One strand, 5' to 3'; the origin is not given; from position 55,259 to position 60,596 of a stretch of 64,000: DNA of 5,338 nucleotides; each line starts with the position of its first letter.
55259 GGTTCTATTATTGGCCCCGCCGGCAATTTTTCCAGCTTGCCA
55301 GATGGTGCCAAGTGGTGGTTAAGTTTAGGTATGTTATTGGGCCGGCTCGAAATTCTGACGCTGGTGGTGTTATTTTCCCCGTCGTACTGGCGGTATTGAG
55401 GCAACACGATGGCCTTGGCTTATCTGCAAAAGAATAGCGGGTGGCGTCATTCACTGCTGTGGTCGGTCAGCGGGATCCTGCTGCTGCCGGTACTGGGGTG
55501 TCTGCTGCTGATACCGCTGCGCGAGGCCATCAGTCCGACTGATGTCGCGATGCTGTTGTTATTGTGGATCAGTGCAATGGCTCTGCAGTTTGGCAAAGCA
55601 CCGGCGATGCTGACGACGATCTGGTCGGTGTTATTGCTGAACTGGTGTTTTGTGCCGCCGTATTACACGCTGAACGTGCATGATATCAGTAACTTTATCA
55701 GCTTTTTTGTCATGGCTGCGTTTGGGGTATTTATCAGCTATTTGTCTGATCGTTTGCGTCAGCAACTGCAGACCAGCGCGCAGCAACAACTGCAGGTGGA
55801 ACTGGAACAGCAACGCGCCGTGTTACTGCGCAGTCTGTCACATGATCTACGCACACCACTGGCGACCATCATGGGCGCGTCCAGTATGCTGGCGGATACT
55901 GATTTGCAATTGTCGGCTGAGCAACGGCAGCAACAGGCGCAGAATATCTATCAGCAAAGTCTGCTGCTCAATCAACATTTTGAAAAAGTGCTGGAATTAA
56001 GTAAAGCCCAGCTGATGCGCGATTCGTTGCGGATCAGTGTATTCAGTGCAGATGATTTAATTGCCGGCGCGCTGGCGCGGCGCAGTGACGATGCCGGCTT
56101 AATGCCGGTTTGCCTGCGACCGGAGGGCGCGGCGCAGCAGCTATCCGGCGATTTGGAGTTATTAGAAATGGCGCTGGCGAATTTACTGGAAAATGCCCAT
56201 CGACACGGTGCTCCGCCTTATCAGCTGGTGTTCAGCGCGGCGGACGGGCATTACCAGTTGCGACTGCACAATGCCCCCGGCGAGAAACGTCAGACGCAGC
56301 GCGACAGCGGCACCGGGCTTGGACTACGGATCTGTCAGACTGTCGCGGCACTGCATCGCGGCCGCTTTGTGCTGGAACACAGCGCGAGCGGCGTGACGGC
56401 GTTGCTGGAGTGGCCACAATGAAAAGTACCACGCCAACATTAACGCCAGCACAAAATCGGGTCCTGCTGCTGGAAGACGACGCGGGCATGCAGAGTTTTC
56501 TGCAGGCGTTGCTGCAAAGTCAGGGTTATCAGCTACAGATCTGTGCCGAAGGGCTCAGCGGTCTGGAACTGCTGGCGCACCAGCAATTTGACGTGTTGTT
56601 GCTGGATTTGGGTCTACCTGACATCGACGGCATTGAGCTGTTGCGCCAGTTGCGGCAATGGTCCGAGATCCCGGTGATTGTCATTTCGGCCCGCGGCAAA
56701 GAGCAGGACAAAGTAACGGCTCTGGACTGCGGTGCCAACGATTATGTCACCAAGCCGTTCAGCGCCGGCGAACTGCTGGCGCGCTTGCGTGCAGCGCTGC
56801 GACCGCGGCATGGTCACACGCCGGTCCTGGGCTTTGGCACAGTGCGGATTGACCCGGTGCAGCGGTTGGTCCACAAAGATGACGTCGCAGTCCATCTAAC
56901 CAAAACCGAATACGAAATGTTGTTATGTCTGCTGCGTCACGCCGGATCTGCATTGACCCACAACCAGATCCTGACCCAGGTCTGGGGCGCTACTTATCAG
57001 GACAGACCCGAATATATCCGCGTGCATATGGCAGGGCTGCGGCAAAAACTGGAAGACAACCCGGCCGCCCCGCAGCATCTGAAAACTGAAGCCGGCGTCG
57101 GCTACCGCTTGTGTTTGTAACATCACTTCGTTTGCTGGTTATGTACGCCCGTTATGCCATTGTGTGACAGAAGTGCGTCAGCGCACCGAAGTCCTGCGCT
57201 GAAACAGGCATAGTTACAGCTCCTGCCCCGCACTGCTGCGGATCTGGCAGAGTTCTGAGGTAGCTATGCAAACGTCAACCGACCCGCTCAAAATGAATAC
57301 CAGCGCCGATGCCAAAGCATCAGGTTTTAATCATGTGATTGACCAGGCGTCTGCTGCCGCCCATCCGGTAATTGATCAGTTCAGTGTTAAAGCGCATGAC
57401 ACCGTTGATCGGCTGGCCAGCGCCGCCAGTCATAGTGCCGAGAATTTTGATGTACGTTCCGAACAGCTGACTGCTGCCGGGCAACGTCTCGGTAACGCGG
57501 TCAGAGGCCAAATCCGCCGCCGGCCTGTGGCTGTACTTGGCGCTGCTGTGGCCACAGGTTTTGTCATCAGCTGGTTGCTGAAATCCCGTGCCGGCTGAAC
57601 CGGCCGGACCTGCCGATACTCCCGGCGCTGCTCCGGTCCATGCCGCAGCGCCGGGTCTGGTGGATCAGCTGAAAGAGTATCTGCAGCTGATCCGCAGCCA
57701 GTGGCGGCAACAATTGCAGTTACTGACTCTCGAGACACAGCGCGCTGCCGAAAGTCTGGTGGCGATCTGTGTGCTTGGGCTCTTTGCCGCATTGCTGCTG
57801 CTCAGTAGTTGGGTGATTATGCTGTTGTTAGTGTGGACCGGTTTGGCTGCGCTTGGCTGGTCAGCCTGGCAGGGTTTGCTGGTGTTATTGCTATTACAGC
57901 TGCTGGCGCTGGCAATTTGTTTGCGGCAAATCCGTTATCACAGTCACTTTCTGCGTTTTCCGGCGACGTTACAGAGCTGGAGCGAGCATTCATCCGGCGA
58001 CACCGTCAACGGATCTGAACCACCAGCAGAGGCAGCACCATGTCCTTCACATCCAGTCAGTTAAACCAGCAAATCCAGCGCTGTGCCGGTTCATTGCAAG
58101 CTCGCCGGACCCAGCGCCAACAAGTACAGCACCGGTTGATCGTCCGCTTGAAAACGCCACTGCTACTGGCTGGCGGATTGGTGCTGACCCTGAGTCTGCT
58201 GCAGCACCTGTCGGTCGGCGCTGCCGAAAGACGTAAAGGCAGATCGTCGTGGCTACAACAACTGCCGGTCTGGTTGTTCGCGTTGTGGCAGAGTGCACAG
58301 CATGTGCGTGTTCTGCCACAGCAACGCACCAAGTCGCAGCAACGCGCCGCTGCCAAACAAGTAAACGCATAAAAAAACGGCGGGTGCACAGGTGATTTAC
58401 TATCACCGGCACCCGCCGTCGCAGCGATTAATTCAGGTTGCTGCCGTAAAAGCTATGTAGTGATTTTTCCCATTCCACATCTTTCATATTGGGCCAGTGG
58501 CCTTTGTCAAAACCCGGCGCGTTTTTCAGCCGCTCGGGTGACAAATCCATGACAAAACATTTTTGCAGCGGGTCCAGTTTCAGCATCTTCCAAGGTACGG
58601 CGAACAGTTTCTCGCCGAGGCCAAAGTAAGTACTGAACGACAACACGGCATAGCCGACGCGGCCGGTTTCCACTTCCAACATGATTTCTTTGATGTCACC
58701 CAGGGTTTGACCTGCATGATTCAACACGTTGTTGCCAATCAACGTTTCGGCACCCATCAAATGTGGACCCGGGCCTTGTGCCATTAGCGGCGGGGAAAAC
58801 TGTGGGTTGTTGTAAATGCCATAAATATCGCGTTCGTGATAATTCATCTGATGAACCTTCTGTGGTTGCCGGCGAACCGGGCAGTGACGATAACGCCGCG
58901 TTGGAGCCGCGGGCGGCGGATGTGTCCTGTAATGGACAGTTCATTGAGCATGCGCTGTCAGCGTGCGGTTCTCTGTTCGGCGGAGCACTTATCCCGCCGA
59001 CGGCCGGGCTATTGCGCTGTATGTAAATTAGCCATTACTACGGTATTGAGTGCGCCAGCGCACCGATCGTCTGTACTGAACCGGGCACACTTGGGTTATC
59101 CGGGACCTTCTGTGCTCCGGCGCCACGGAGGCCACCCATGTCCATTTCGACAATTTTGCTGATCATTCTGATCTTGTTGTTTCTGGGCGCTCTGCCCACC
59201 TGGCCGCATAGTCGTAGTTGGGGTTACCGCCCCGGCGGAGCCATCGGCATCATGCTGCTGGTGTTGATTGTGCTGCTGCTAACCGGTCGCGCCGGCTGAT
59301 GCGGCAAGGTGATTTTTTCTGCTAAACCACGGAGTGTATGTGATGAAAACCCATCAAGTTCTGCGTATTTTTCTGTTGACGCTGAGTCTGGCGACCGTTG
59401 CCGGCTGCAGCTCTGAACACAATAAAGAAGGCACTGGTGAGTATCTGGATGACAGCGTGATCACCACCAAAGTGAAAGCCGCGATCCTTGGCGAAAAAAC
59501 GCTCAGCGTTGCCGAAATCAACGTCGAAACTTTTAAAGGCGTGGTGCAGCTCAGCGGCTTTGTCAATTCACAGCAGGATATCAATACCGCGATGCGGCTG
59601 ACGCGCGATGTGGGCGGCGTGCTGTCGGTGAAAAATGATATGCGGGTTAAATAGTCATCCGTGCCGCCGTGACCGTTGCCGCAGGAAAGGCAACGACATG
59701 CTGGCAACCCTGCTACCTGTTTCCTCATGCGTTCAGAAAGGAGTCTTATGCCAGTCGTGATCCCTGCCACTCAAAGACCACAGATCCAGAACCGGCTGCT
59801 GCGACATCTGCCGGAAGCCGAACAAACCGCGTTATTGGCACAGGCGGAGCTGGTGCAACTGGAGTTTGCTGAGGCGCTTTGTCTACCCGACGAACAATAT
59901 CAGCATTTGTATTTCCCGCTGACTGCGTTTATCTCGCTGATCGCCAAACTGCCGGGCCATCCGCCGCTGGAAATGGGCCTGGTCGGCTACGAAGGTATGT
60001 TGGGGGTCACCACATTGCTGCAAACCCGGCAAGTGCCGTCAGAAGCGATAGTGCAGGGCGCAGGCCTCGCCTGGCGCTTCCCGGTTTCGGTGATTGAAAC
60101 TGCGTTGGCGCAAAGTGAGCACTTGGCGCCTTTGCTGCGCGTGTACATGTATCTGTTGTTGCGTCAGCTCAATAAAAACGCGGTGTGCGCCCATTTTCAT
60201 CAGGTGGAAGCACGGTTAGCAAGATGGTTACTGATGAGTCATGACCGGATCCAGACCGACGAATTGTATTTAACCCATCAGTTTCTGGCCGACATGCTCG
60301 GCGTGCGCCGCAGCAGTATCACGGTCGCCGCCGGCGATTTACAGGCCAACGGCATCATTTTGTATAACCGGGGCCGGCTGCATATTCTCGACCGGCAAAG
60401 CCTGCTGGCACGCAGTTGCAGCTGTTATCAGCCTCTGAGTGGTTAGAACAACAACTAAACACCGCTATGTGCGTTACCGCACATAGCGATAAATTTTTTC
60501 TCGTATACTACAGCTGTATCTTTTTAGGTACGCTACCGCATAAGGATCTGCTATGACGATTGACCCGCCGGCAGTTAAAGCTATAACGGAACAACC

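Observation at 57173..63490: Recurrent 14-bp palindrome GTGCG-N4-CGCAC at a fixed distance upstream of five transcription units: candidate operator of the two embedded Crp/Fnr paralogs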

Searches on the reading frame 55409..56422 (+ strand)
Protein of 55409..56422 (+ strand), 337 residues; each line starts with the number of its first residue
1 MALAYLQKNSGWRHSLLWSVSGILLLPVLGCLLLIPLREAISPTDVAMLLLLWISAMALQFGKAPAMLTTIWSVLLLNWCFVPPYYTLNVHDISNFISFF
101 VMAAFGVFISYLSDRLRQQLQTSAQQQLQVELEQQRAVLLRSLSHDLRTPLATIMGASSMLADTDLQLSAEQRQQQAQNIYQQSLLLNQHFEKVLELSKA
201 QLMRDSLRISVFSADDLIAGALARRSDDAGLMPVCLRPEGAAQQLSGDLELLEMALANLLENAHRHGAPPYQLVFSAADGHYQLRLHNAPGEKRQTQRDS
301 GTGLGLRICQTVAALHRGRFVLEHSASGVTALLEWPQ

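Call 23: search_protein_families(library=ncbifam, proteins=[window:55409-56422:+], max_evalue=0.01)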
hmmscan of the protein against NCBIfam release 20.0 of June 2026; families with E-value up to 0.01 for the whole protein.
window:55409-56422:+ (337 aa): 41 families (the best 25 are shown)
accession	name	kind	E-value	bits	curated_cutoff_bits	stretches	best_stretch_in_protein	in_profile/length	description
NF007793.0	PRK10490.1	equivalog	2.8e-26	91.8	1123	2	120-329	648-873/895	two-component system sensor histidine kinase KdpD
NF008312.0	PRK11100.1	equivalog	1e-19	70.8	356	2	123-271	241-389/477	two-component system sensor histidine kinase CreC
NF046044.1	PnpS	equivalog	3.8e-12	45.9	400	1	131-265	165-299/390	two-component system histidine kinase PnpS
TIGR02966.1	phoR_proteo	equivalog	5.4e-12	45.4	334.2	1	131-272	109-250/333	phosphate regulon sensor histidine kinase PhoR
NF033091.0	HK_VanS_ACDEFG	equivalog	9.2e-11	41.4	400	1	122-207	59-144/293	vancomycin resistance histidine kinase VanS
NF008025.0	PRK10755.1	equivalog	2.4e-10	39.6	314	1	126-331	134-350/362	two-component system sensor histidine kinase PmrB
NF007004.0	PRK09467.1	equivalog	1.8e-09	37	415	1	131-328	227-426/440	two-component system sensor histidine kinase EnvZ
NF007007.0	PRK09470.1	equivalog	4.1e-09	35.8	486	1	133-276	242-380/463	envelope stress sensor histidine kinase CpxA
TIGR02956.1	TMAO_torS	equivalog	4.1e-09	35.1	676.5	1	133-264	461-592/967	TMAO reductase system sensor histidine kinase/response regulator TorS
NF008302.0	PRK11091.1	equivalog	4.5e-09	35.1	838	1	133-207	280-351/779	aerobic respiration two-component sensor histidine kinase ArcB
NF007898.0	PRK10604.1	equivalog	6.9e-09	35.4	478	1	134-336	210-422/433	two-component system sensor histidine kinase RstB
TIGR01386.1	cztS_silS_copS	subfamily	2.2e-08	33.5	292.55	1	143-328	248-448/457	heavy metal sensor histidine kinase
NF047465.1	hybrid_HK_LvrA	exception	2.2e-08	32.6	1200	1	129-219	195-283/819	hybrid histidine kinase/response regulator LvrA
NF050805.1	CellDivHKDivJCaul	equivalog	4.3e-08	31.9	1000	1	123-324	282-506/531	cell cycle sensor histidine kinase DivJ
NF007837.0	PRK10549.1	equivalog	2e-07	30.1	603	1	132-329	236-449/466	envelope stress sensor histidine kinase BaeS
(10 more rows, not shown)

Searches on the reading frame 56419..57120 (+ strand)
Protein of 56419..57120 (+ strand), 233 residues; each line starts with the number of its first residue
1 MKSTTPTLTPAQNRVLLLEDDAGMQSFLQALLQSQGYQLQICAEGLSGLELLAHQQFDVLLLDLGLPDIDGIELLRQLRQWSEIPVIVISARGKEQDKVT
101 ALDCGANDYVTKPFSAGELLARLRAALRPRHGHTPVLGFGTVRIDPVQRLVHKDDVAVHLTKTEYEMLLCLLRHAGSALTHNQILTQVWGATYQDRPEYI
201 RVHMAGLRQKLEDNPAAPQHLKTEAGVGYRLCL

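Call 23: search_protein_families(library=ncbifam, proteins=[window:56419-57120:+], max_evalue=0.01)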
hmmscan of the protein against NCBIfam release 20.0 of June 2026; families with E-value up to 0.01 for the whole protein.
window:56419-57120:+ (233 aa): 102 families (the best 25 are shown)
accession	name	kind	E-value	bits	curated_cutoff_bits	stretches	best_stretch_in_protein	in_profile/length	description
NF007820.0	PRK10529.1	equivalog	3.5e-67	226.1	325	1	13-231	2-223/225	two-component system response regulator KdpE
NF040689.1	MtrAB_MtrA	equivalog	7.6e-55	185.6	300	1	15-230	1-217/219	MtrAB system response regulator MtrA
NF045944.1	ResRegRpaBCyano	equivalog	3.4e-49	167.3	330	1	16-230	1-226/229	response regulator transcription factor RpaB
NF008296.0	PRK11083.1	equivalog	2e-48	164.8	273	1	12-231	3-225/228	two-component system response regulator CreB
TIGR01387.1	cztR_silR_copR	subfamily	1.9e-47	161.7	279.2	1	15-231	1-218/218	heavy metal response regulator transcription factor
TIGR02154.1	PhoB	equivalog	2.3e-47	161.2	296.2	1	12-231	2-225/226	phosphate regulon transcriptional regulator PhoB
NF041733.1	resp_reg_CseB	equivalog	1.4e-46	158.8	350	1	14-231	2-226/228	two-component system response regulator CseB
NF040534.1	resp_reg_YycF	equivalog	2.1e-46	158.1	340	1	14-231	2-227/231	response regulator YycF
NF045991.1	RespRegCtrARhodob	equivalog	5.1e-43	147.4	350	1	14-231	2-221/224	response regulator transcription factor CtrA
NF033117.2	vanR_ACDEGLN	exception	4.6e-42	144.1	350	1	15-231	1-225/226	VanR-ABDEGLN family response regulator transcription factor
NF007005.1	PRK09468.1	equivalog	5.2e-42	143.9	331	1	12-230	3-230/237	osmolarity response regulator transcription factor OmpR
NF008567.0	PRK11517.1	equivalog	5.3e-42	143.7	353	1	14-231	2-218/223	response regulator transcription factor HprR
NF041734.1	resp_reg_RppA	equivalog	2.2e-41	141.7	250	1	14-232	2-228/229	two-component system response regulator RppA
NF033120.0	vanR_FM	exception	3.8e-40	137.9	460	1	15-230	6-228/231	vancomycin resistance response regulator transcription factor, VanR-F/VanR-M family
NF007928.2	PRK10643.1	equivalog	2.2e-38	132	330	1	14-231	2-216/216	two-component system response regulator PmrA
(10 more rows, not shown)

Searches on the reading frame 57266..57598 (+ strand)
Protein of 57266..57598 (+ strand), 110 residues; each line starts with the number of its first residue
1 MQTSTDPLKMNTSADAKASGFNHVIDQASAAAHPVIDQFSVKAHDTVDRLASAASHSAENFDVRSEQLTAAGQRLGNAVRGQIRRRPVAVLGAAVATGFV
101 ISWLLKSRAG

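Call 6: search_protein_families(library=pfam, proteins=[window:57266-57598:+], max_evalue=0.01)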
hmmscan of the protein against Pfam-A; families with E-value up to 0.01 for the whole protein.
window:57266-57598:+ (110 aa): 0 families

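Call 23: search_protein_families(library=ncbifam, proteins=[window:57266-57598:+], max_evalue=0.01)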
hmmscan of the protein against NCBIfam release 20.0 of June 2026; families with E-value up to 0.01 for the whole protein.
window:57266-57598:+ (110 aa): 0 families

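Call 47: search_protein_families(library=pfam, proteins=[window:57266-57598:+], max_evalue=5)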
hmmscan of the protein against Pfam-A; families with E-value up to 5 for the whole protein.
window:57266-57598:+ (110 aa): 2 families
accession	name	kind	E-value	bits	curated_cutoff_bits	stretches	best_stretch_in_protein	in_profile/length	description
PF23955.1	DUF7284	-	0.017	15.5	27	1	35-87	60-110/278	Family of unknown function (DUF7284)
PF00934.25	PE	-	0.057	14.2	22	1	12-82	9-80/91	PE family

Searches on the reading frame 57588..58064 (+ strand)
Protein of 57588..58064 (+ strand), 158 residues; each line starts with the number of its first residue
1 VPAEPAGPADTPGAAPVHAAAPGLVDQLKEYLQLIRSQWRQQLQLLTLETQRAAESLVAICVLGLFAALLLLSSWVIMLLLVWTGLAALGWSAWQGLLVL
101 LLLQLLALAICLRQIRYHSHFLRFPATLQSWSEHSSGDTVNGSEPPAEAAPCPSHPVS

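Call 6: search_protein_families(library=pfam, proteins=[window:57588-58064:+], max_evalue=0.01)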
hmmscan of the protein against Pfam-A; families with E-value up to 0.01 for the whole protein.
window:57588-58064:+ (158 aa): 1 family
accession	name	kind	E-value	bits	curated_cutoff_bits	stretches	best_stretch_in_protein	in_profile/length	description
PF07332.16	Phage_holin_3_6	-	1.8e-06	28.4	28.4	1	30-116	6-92/116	Putative Actinobacterial Holin-X, holin superfamily III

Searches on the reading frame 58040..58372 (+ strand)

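Call 6: search_protein_families(library=pfam, proteins=[window:58040-58372:+], max_evalue=0.01)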
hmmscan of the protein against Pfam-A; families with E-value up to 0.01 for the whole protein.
window:58040-58372:+ (110 aa): 0 families

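Call 23: search_protein_families(library=ncbifam, proteins=[window:58040-58372:+], max_evalue=0.01)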
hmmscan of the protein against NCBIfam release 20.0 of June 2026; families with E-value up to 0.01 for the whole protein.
window:58040-58372:+ (110 aa): 1 family
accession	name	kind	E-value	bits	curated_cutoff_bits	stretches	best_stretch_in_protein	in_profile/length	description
TIGR04211.1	SH3_and_anchor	equivalog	0.0039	16.8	65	1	7-71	132-198/198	TIGR04211 family SH3 domain-containing protein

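Call 47: search_protein_families(library=pfam, proteins=[window:58040-58372:+], max_evalue=5)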
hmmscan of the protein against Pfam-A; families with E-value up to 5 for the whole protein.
window:58040-58372:+ (110 aa): 0 families

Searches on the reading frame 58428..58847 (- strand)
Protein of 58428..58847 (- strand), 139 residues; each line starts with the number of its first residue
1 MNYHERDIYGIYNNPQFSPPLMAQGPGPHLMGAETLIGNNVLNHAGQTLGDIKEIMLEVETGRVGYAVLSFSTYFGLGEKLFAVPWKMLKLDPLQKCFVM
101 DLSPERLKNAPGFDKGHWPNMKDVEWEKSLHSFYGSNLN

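Call 6: search_protein_families(library=pfam, proteins=[window:58428-58847:-], max_evalue=0.01)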
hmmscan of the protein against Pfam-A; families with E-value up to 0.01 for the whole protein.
window:58428-58847:- (139 aa): 1 family
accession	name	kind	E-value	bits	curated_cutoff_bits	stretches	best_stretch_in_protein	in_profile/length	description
PF05239.21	PRC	-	2.5e-10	40.6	21.2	1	31-92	4-63/78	PRC-barrel domain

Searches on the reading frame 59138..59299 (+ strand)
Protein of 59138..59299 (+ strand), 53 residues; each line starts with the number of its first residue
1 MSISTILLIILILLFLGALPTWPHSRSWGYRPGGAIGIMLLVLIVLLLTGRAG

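Call 6: search_protein_families(library=pfam, proteins=[window:59138-59299:+], max_evalue=0.01)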
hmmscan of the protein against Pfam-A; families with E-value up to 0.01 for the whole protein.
window:59138-59299:+ (53 aa): 1 family
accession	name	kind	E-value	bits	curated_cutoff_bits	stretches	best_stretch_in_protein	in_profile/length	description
PF11752.14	DUF3309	-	8.1e-23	80.7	22.3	1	3-51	1-49/50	Protein of unknown function (DUF3309)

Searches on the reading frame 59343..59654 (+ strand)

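Call 6: search_protein_families(library=pfam, proteins=[window:59343-59654:+], max_evalue=0.01)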
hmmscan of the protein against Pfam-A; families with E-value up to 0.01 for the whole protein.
window:59343-59654:+ (103 aa): 2 families
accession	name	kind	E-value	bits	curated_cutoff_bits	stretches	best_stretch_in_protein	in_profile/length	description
PF04972.22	BON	-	4.2e-19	69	27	1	36-103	1-68/69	BON domain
PF08139.17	LPAM_1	-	0.0097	16.7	20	0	8-23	3-18/18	Prokaryotic membrane lipoprotein lipid attachment site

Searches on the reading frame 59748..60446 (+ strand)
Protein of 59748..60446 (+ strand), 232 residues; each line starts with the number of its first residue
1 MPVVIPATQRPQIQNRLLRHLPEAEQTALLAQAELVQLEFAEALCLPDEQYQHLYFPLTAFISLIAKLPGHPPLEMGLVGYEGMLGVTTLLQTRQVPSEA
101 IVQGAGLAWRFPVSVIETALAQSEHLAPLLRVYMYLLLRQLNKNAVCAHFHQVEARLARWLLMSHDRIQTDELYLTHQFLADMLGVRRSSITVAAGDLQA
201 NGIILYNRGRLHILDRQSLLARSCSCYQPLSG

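Call 6: search_protein_families(library=pfam, proteins=[window:59748-60446:+], max_evalue=0.01)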
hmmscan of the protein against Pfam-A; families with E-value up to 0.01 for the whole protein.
window:59748-60446:+ (232 aa): 1 family
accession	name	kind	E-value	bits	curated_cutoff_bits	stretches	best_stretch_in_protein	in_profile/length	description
PF13545.12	HTH_Crp_2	-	9.3e-15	54.8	27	1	155-221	1-69/70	Crp-like helix-turn-helix domain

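Call 23: search_protein_families(library=ncbifam, proteins=[window:59748-60446:+], max_evalue=0.01)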
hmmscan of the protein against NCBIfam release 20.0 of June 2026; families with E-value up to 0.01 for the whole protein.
window:59748-60446:+ (232 aa): 0 families
